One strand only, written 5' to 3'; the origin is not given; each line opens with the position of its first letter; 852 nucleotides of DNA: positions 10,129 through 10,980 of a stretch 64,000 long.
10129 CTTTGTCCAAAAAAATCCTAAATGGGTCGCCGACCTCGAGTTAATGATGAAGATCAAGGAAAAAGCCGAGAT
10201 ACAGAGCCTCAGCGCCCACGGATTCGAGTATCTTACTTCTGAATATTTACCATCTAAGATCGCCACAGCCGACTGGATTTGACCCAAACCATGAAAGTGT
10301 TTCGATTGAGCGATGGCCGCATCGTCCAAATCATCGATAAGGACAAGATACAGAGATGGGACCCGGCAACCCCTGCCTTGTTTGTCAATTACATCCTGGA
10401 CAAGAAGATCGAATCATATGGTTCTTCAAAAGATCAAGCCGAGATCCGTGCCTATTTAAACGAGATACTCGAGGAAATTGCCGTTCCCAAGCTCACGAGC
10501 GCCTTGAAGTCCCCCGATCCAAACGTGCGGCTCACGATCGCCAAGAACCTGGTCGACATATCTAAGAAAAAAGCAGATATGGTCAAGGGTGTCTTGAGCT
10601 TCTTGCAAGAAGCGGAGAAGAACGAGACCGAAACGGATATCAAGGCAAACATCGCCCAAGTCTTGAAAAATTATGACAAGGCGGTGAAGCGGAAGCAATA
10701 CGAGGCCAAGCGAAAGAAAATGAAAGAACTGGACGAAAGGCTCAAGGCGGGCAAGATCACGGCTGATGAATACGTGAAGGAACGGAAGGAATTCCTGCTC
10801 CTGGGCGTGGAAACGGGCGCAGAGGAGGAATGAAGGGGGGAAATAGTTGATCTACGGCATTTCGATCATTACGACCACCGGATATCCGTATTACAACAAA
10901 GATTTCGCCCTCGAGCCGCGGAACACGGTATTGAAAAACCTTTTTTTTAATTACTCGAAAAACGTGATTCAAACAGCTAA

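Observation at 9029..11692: Topoisomerase VI operon carries two extra translationally coupled genes (HEAT/SHOCT protein and tandem longin/roadblock protein)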

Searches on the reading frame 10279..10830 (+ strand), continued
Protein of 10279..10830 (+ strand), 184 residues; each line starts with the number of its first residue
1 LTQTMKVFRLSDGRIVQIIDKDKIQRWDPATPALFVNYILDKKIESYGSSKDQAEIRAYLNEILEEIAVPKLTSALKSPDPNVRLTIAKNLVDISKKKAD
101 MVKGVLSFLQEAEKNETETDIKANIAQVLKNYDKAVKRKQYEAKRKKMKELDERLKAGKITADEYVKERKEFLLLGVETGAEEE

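Call 56: search_solved_structures(query=A2, max_evalue=10)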
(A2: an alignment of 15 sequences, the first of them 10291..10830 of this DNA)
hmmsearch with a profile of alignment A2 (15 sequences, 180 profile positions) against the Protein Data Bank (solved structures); distinct sequences matched with E-value up to 10: 59.
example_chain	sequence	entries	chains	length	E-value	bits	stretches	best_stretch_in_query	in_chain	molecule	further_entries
9sah_A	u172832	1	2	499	4e-08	36.6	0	53-94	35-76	E4-NB2 synthetic fusion protein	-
4zv6_A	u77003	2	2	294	6.9e-08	35.8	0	59-92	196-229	AlphaRep-7 | alpha-Rep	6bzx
4xl5_C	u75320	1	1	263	2.2e-06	30.9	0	57-95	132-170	bGFP-A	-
6fsq_A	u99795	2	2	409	2.3e-06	30.8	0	58-94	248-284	alphaRep A3_bGFPD | A3_bGFPD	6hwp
6ft5_A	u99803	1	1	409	8.7e-06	29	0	56-94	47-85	alphaRep A3_A3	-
6gwc_C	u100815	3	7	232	1.2e-05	28.5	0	59-93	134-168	iE5 ALPHAREP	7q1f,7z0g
4rzp_A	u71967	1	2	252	8.9e-05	25.7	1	57-127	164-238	Engineered Protein OR366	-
8aw4_A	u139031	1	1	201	0.00023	24.3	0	61-92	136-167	ALPHAREP bB-E3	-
5dcq_A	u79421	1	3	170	0.00099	22.2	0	60-92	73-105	artificial repeat proteins (alphaREP3)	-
6gx7_E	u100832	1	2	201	0.001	22.2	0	56-92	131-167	iiiA5 ALPHAREP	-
9ugr_A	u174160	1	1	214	0.0015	21.6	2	86-142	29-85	Syn-F4-Link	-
9rhz_A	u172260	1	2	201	0.0025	20.9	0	56-94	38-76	ALPHAREP bE5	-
2db0_A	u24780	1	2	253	0.0048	20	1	65-114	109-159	253aa long hypothetical protein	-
8aw4_B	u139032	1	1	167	0.0066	19.6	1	56-107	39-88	ALPHAREP bGFPD-YY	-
7p0h_A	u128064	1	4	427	0.0076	19.4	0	61-95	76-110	Helicobacter pylori ComF fused to an artificial alphaREP crystallization helper (named B2)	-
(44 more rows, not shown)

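Call 58: fold_search(model_id=the predicted structure, library=pdb)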
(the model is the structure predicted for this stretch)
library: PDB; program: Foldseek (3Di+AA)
matches with E <= 10: 963; with E <= 0.001: 0
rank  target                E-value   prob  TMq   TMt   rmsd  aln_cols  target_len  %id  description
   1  5dcq_C                2.0e-02  0.99  0.31  0.35  12.4       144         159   22  Crystal structure of bacterial adhesin, FNE from Streptococcus equi spp. equi. (released 2016-06-29)
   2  5h7c_C                2.2e-02  0.99  0.38  0.20  14.1       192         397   16  Crystal structure of a repeat protein with two Protein A-DHR14 repeat modules (released 2017-06-28)
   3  6g4j_B                2.4e-02  1.00  0.30  0.43  11.7       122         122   24  Structure of the protein kinase YabT from Bacillus subtilis in complex with an alphaREP crystallization helper (released 2019-01-30)
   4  8aw4_B                2.5e-02  1.00  0.31  0.48  12.1       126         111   21  Structure of a complex of biosynthetic proteins bB-E3 and bGFPD-YY (released 2022-12-28)
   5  6s9o_C                2.7e-02  1.00  0.35  0.20  10.3       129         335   16  Designed Armadillo Repeat protein internal Lock1 fused to target peptide KRKRKLKFKR (released 2020-02-19)
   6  5mfe_A                3.6e-02  1.00  0.36  0.24  11.4       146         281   16  Designed armadillo repeat protein YIIIM5AII in complex with (RR)4 peptide (released 2017-09-13)
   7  4uad_A                3.8e-02  0.99  0.34  0.16  10.8       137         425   18  Importin alpha 7 delta IBB in complex with Influenza PB2 Nuclear Localization Domain (released 2015-02-04)
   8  3sla_E                4.0e-02  1.00  0.34  0.38  12.3       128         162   16  X-ray structure of first four repeats of human beta-catenin (released 2012-02-29)
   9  6s9o_D                4.2e-02  1.00  0.34  0.19   8.6       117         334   17  Designed Armadillo Repeat protein internal Lock1 fused to target peptide KRKRKLKFKR (released 2020-02-19)
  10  6gwd_H                4.4e-02  0.99  0.31  0.35  12.3       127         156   24  Tubulin:iiH5 alphaRep complex (released 2019-01-30)
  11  4db6                  5.4e-02  1.00  0.35  0.33  11.2       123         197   17  Designed Armadillo repeat protein (YIIIM3AII) (released 2012-05-16)
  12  5mfm_B                5.7e-02  0.99  0.35  0.20  11.5       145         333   16  Designed armadillo repeat protein peptide fusion YIIIM6AII_GS11_(KR)5 (released 2017-09-13)
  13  4db8_C                5.7e-02  0.99  0.34  0.27  11.5       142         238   18  Designed Armadillo-repeat Protein (released 2012-05-16)
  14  7qnp_AAA              5.7e-02  0.99  0.35  0.27  11.3       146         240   18  Designed Armadillo repeat protein N(A4)M4C(AII) co-crystallized with hen egg white lysozyme (released 2022-06-08)
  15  9t1m_A                5.7e-02  0.99  0.31  0.36  12.3       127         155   23  Nuclear export protein/Non-structural protein 2 (NEP/NS2) in complex with artificial alpha Rep protein (released 2025-11-12)
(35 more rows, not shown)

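Call 69: find_encoding_contigs(protein=P0047, flank=7000, max_places=2)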
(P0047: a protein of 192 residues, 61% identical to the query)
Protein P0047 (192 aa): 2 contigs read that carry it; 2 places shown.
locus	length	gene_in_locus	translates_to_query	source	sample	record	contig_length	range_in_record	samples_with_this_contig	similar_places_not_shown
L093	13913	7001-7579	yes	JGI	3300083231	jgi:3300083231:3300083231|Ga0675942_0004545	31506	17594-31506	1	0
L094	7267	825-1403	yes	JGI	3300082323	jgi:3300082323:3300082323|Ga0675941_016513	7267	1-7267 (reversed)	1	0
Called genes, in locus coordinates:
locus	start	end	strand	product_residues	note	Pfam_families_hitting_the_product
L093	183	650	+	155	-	-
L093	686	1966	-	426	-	PF02441:Flavoprotein, PF04127:DFP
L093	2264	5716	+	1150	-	PF13589:HATPase_c_3 (weak), PF09239:Topo-VIb_trans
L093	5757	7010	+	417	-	PF04406:TP6A_N, PF21180:TOP6A-Spo11_Toprim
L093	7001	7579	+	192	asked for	-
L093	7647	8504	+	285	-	-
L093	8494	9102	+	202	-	-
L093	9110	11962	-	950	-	PF00133:tRNA-synt_1, PF01406:tRNA-synt_1e (faint), PF09334:tRNA-synt_1g, PF13603:tRNA-synt_1_2, PF00133:tRNA-synt_1, PF08264:Anticodon_1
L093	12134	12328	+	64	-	-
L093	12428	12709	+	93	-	-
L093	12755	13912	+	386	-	?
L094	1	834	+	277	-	?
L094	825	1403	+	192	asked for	-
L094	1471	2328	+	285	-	-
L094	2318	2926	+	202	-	-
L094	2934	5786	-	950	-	PF00133:tRNA-synt_1, PF01406:tRNA-synt_1e (faint), PF09334:tRNA-synt_1g, PF13603:tRNA-synt_1_2, PF00133:tRNA-synt_1, PF08264:Anticodon_1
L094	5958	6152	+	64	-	-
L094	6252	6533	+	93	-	-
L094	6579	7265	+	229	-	?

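Call 70: find_encoding_contigs(protein=P0060, flank=7000, max_places=2)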
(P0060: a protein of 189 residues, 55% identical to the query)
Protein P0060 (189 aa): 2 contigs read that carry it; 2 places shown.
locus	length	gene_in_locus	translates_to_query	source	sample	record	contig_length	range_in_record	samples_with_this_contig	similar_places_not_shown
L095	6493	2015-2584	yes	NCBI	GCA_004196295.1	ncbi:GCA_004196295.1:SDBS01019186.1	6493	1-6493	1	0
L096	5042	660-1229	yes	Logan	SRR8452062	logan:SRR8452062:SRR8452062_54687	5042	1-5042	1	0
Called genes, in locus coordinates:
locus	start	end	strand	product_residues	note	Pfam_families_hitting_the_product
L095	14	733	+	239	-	PF09239:Topo-VIb_trans (faint)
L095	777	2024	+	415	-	PF04406:TP6A_N, PF21180:TOP6A-Spo11_Toprim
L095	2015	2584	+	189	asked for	-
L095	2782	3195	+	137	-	-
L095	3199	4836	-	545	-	PF00682:HMGL-like, PF22617:HCS_D2, PF08502:LeuA_dimer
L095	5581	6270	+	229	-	PF00025:Arf, PF08477:Roc (weak), PF00071:Ras (weak)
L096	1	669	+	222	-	?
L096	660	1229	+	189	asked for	-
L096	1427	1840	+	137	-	-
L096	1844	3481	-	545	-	PF00682:HMGL-like, PF22617:HCS_D2, PF08502:LeuA_dimer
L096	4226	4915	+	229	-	PF00025:Arf, PF08477:Roc (weak), PF00071:Ras (weak)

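Call 81: search_protein_families(library=pfam, alignment_id=A5, max_evalue=1)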
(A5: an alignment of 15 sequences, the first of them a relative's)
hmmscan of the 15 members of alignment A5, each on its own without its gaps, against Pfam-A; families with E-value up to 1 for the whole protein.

A. member 1, L007:9584-10177:+ (198 aa): 2 families
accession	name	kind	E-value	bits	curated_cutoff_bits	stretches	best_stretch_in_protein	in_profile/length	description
PF13774.12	Longin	-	0.13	12.6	26.2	1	60-103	21-64/84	Regulated-SNARE-like domain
PF20731.2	RE_NgoFVII_C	-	0.15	12.5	23.8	1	48-85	39-76/131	NgoFVII C-terminal B3-like DNA-binding domain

B. families by the number of members that match (of 15 scanned): 17 families
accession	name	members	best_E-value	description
PF13774.12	Longin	10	7.3e-05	Regulated-SNARE-like domain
PF21404.3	AMG1_III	2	0.042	Phosphoacetylglucosamine mutase AMG1, domain III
PF20376.4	DUF6671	1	0.0066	Domain of unknown function (DUF6671)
PF08821.16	CGGC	1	0.007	CGGC domain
PF04086.19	SRP-alpha_N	1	0.0092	Signal recognition particle, alpha subunit, N-terminal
PF20330.3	DUF6625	1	0.018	Family of unknown function (DUF6625)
PF19036.6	Fuz_longin_1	1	0.028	First Longin domain of FUZ, MON1 and HPS1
PF23200.1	DUF7061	1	0.037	Domain of unknown function (DUF7061)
PF15410.12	PH_9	1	0.058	Pleckstrin homology domain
PF06363.16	Picorna_P3A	1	0.077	Picornaviridae P3A protein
PF04530.17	Viral_Beta_CD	1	0.11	Viral Beta C/D like family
PF18211.6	Csm1_B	1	0.12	Csm1 subunit domain B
PF12675.12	DUF3795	1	0.13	Protein of unknown function (DUF3795)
PF20731.2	RE_NgoFVII_C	1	0.15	NgoFVII C-terminal B3-like DNA-binding domain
PF13097.11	CENP-U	1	0.18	CENP-A nucleosome associated complex (NAC) subunit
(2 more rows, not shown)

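Call 88: search_solved_structures(query=A5, max_evalue=5)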
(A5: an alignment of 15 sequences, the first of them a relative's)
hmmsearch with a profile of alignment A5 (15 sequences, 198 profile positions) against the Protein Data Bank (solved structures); distinct sequences matched with E-value up to 5: 4.
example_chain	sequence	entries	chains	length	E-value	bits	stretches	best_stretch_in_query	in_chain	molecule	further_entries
2h0r_A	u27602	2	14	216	0.024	17.5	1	79-152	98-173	Nicotinamidase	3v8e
5j5c_B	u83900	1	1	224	0.36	13.6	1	77-131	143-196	Brefeldin A-inhibited guanine nucleotide-exchange protein 1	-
7uqv_A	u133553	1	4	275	1.5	11.7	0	33-95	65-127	Cyanophycinase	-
8fjg_A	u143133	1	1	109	1.7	11.4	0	89-135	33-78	H12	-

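Call 90: search_protein_families(library=pfam, proteins=[L095:2782-3192:+], max_evalue=0.5)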
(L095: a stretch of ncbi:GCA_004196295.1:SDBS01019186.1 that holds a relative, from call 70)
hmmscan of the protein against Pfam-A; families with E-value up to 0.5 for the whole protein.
L095:2782-3192:+ (137 aa): 2 families
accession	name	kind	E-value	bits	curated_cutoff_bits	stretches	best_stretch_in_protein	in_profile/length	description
PF16476.10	DUF5053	-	0.076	13.1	26.6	0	90-108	25-43/71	Domain of unknown function (DUF5053)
PF14528.11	LAGLIDADG_3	-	0.096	13.4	22.5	1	104-129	31-56/82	LAGLIDADG-like domain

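Call 91: find_encoding_contigs(protein=P0018, flank=3000, max_places=4)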
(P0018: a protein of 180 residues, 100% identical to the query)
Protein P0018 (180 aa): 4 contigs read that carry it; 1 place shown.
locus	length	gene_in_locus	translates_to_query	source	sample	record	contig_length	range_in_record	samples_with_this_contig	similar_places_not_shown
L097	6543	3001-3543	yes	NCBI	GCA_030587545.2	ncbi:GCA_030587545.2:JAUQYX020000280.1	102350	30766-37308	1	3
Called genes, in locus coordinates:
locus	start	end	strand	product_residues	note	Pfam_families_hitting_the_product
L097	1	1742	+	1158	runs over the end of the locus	PF09239:Topo-VIb_trans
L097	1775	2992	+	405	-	PF04406:TP6A_N, PF21180:TOP6A-Spo11_Toprim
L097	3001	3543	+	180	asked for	-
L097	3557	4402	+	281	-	-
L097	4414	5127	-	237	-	PF00005:ABC_tran, PF13304:AAA_21 (faint)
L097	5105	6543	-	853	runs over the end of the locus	-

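Call 93: search_protein_families(library=padloc, proteins=[window:10291-10830:+, L007:9584-10177:+], max_evalue=0.1)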
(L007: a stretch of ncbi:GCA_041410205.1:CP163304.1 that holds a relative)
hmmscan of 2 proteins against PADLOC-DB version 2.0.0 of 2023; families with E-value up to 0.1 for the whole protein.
window:10291-10830:+ (180 aa): 1 family
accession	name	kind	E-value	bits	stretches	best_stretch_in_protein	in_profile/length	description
PDLC03743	AbiK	-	0.0084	13.3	1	69-137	343-402/546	DRT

L007:9584-10177:+ (198 aa): 0 families

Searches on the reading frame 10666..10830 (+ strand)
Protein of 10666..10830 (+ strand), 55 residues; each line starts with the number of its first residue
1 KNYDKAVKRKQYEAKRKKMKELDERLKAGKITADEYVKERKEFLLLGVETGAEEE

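Call 57: search_protein_families(library=pfam, proteins=[window:10666-10830:+], max_evalue=10)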
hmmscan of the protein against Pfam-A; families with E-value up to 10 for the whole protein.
seq(55 aa): 5 families
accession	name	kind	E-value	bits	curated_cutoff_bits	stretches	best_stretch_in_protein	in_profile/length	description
PF06464.16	DMAP_binding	-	0.00088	20.5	27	1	16-44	10-38/111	DMAP1-binding Domain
PF05120.17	GvpG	-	0.0036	17.9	30.6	1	16-44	34-62/67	Gas vesicle protein G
PF09851.14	SHOCT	-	0.014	15.5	27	1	18-42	2-26/28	Short C-terminal domain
PF18495.6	VbhA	-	0.032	14.6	25.9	1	19-39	23-43/47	Antitoxin VbhA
PF09454.15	Vps23_core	-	0.047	14.1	26.8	1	19-40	27-48/64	Vps23 core domain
